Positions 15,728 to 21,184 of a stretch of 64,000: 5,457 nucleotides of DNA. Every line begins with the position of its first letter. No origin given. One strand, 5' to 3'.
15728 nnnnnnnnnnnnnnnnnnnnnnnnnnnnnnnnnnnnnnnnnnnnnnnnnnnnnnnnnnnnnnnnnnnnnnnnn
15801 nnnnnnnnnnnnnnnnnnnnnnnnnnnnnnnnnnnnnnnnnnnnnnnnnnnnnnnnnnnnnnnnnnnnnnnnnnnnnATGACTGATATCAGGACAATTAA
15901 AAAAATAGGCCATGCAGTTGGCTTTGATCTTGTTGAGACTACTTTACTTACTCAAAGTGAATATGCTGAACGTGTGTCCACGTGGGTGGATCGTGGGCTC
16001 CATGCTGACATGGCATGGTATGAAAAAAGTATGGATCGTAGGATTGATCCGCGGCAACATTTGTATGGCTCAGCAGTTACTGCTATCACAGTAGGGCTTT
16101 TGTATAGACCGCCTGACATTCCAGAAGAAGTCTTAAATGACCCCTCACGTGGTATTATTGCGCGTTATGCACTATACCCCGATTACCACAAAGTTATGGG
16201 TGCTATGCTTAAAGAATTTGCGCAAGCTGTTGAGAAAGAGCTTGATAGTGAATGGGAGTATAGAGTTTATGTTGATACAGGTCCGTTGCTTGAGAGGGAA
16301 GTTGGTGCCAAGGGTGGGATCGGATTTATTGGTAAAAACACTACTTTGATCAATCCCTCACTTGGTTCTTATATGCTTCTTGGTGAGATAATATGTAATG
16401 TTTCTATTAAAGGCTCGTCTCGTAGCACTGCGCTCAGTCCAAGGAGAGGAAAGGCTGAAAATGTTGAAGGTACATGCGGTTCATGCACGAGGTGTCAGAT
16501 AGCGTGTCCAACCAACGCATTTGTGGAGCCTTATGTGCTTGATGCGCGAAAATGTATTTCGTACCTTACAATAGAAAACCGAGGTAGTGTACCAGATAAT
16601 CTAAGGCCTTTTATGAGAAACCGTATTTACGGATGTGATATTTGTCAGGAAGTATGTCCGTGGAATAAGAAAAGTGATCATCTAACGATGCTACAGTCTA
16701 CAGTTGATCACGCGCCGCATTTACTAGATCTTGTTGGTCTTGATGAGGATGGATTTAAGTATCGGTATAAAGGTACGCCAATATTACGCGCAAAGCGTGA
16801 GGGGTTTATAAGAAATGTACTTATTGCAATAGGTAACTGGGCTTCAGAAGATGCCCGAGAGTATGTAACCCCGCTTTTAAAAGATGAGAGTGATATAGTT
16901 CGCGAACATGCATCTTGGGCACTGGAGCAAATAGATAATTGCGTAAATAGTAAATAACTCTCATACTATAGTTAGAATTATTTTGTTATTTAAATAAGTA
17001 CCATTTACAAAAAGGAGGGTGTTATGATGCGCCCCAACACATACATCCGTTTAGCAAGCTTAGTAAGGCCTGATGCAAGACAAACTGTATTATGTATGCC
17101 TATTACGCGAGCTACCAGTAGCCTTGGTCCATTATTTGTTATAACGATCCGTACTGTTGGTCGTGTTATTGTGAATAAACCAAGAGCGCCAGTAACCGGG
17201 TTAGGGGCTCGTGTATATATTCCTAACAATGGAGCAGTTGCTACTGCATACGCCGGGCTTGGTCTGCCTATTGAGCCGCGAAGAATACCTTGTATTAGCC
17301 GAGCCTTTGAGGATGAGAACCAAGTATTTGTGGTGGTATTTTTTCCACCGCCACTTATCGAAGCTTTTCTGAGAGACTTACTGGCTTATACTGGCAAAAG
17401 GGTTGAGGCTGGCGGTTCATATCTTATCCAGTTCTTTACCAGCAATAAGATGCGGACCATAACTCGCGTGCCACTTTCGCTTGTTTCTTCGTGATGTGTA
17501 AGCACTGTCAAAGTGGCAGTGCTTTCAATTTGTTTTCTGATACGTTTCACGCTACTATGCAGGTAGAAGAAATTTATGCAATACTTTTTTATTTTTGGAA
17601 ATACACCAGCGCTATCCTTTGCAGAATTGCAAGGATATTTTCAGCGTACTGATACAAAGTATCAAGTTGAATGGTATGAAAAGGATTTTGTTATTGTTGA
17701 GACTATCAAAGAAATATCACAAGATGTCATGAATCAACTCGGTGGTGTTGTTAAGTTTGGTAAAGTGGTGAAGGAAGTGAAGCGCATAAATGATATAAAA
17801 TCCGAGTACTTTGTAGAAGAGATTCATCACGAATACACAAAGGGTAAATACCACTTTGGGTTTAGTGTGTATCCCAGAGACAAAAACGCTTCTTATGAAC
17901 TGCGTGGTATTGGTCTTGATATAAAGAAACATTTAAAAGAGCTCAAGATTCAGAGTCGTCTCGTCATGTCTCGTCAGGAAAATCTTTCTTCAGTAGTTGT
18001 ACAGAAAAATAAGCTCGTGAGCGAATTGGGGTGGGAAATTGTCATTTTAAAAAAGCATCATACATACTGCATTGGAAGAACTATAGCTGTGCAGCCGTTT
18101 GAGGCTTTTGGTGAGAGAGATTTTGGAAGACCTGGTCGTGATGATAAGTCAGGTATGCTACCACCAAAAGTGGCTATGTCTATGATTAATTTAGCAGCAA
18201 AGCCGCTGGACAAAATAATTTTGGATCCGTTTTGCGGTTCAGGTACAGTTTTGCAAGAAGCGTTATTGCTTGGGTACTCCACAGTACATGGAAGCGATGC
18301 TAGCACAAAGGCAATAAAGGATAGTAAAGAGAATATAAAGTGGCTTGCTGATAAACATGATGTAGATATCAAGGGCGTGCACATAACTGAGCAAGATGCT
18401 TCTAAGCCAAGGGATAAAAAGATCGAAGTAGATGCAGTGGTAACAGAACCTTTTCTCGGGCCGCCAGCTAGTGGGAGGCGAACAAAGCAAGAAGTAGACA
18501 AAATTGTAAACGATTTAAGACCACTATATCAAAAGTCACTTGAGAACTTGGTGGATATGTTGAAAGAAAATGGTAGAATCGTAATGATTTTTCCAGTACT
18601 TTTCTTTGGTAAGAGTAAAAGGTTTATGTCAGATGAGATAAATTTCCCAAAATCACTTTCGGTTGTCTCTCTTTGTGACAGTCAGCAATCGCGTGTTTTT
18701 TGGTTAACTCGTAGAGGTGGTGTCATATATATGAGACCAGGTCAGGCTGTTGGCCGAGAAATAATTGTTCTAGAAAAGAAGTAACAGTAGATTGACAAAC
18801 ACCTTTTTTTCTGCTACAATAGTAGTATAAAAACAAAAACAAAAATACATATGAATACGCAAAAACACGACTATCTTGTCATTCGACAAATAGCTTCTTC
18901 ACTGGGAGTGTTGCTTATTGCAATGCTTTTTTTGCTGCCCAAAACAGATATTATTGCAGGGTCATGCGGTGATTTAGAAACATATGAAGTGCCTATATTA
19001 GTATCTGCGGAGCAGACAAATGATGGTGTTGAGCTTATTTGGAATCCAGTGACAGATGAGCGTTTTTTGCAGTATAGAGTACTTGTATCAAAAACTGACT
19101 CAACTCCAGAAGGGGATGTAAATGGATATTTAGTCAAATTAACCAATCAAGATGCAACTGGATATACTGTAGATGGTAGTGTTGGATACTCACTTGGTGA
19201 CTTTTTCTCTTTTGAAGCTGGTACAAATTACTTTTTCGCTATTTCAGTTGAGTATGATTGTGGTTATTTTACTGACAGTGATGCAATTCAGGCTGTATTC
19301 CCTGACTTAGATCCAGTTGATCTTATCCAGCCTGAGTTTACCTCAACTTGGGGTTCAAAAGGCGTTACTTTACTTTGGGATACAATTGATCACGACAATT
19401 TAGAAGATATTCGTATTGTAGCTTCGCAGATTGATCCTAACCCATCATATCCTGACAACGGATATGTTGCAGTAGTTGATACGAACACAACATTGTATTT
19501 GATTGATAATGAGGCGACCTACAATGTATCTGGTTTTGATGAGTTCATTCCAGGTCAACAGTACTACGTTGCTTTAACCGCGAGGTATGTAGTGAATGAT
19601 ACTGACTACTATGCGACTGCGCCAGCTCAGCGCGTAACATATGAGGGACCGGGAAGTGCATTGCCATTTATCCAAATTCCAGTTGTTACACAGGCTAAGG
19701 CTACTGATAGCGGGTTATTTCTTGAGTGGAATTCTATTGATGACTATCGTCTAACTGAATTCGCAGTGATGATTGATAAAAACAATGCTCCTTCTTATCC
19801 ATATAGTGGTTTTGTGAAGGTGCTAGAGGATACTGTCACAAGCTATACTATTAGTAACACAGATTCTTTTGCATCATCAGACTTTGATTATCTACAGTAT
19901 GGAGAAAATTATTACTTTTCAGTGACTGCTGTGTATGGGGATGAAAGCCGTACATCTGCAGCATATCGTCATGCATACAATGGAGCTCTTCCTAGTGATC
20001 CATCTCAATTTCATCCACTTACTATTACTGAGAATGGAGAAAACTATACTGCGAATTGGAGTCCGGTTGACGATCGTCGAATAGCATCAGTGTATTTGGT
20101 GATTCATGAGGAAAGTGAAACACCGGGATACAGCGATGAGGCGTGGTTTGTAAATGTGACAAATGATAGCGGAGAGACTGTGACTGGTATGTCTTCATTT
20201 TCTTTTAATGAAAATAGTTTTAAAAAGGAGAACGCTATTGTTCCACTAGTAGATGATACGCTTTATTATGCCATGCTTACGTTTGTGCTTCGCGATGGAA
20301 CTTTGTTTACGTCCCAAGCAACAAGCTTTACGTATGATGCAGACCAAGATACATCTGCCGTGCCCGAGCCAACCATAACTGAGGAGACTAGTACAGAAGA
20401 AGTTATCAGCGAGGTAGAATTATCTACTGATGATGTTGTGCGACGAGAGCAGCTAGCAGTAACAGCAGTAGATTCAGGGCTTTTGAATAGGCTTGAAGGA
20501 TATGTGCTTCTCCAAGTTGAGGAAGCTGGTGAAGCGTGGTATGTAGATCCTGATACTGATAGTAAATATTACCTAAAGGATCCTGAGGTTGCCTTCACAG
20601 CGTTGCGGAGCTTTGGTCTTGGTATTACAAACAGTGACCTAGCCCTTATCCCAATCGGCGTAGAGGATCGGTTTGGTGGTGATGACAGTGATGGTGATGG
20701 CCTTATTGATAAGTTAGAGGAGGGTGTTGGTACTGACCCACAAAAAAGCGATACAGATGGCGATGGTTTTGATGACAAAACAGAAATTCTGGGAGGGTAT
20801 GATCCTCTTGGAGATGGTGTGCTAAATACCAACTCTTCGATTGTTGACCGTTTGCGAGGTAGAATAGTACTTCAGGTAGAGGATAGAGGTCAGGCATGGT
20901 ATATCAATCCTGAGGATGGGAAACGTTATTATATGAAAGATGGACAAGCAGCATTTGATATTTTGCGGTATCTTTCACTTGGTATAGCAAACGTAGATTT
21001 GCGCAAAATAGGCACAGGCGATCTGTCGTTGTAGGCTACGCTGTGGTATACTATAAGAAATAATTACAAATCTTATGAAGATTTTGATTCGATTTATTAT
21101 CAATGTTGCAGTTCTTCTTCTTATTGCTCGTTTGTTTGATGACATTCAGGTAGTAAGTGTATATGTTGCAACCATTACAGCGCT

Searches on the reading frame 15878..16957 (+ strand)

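Call 76: search_protein_families(library=pfam, max_evalue=0.001, proteins=[window:15878-16957:+])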
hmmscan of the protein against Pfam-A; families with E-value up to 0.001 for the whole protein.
window:15878-16957:+ (359 aa): 5 families
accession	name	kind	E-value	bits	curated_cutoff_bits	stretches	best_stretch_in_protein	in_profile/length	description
PF13484.11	Fer4_16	-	1.2e-22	80.9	30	1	199-263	1-66/66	4Fe-4S double cluster binding domain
PF08331.15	QueG_DUF1730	-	2.2e-16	60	25.1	1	55-134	1-77/77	Epoxyqueuosine reductase QueG, DUF1730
PF13646.12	HEAT_2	-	1.9e-05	25.3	27.7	1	312-353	18-59/88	HEAT repeats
PF13237.11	Fer4_10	-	3.2e-05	24.2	25.5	0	197-212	6-21/53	4Fe-4S dicluster domain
PF25160.1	LdpA_Fe-S-bd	-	0.00057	20.1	27.6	0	246-264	24-42/49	LdpA Fe-S cluster-binding domain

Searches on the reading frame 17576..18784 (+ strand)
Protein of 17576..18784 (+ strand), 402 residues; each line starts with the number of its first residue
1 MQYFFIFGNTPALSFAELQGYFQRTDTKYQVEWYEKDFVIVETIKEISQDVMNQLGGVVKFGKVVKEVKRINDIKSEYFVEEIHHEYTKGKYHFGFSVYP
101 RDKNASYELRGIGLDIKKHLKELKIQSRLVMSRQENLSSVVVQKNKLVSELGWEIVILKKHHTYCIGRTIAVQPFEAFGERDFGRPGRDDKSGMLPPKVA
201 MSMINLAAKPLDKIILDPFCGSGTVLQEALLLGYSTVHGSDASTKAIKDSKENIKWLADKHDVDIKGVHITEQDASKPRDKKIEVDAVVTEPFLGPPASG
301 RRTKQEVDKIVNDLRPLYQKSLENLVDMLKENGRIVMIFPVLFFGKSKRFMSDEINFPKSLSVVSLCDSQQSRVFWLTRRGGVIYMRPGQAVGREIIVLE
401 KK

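Call 76: search_protein_families(library=pfam, max_evalue=0.001, proteins=[window:17576-18784:+])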
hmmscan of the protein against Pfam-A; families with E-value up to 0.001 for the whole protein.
window:17576-18784:+ (402 aa): 5 families
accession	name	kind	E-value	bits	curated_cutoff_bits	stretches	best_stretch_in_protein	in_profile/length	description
PF01170.24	UPF0020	-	2.8e-13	50.5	22.3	1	190-340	7-167/197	RMKL-like, methyltransferase domain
PF13847.12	Methyltransf_31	-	6.8e-07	29.5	27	1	214-341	6-113/145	Methyltransferase domain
PF01555.25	N6_N4_Mtase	-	9.6e-07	29.4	26.7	1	195-235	166-205/221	DNA methylase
PF03602.21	Cons_hypoth95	-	1.1e-05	25.7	24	1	211-302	40-127/182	Conserved hypothetical protein 95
PF09445.16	Methyltransf_15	-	0.00015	21.8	22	1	213-309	2-96/165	RNA cap guanine-N2 methyltransferase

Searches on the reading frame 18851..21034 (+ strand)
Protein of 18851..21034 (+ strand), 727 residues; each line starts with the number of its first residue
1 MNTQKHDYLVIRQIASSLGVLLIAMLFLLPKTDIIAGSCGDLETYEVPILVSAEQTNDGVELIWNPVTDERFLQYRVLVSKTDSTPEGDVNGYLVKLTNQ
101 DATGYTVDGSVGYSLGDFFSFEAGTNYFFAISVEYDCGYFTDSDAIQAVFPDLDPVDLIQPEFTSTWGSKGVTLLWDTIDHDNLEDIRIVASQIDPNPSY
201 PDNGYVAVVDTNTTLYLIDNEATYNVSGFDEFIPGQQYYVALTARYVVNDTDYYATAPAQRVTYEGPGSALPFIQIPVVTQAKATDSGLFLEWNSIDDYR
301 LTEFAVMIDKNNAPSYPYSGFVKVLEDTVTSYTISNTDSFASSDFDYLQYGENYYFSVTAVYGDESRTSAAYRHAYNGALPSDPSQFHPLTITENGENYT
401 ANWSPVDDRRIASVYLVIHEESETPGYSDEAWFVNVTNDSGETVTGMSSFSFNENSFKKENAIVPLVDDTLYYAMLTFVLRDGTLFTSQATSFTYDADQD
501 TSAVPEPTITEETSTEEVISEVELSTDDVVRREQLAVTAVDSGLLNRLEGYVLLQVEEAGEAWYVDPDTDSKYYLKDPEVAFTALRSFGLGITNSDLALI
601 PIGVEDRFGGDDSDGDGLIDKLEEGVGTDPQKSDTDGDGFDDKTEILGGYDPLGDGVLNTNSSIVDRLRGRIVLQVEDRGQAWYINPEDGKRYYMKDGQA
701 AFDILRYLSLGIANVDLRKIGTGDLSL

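Call 76: search_protein_families(library=pfam, max_evalue=0.001, proteins=[window:18851-21034:+])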
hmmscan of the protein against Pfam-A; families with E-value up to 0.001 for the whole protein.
window:18851-21034:+ (727 aa): 1 family
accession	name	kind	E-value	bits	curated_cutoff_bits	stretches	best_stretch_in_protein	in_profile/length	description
PF00041.27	fn3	-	7.3e-05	23.3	25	0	54-144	10-79/84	Fibronectin type III domain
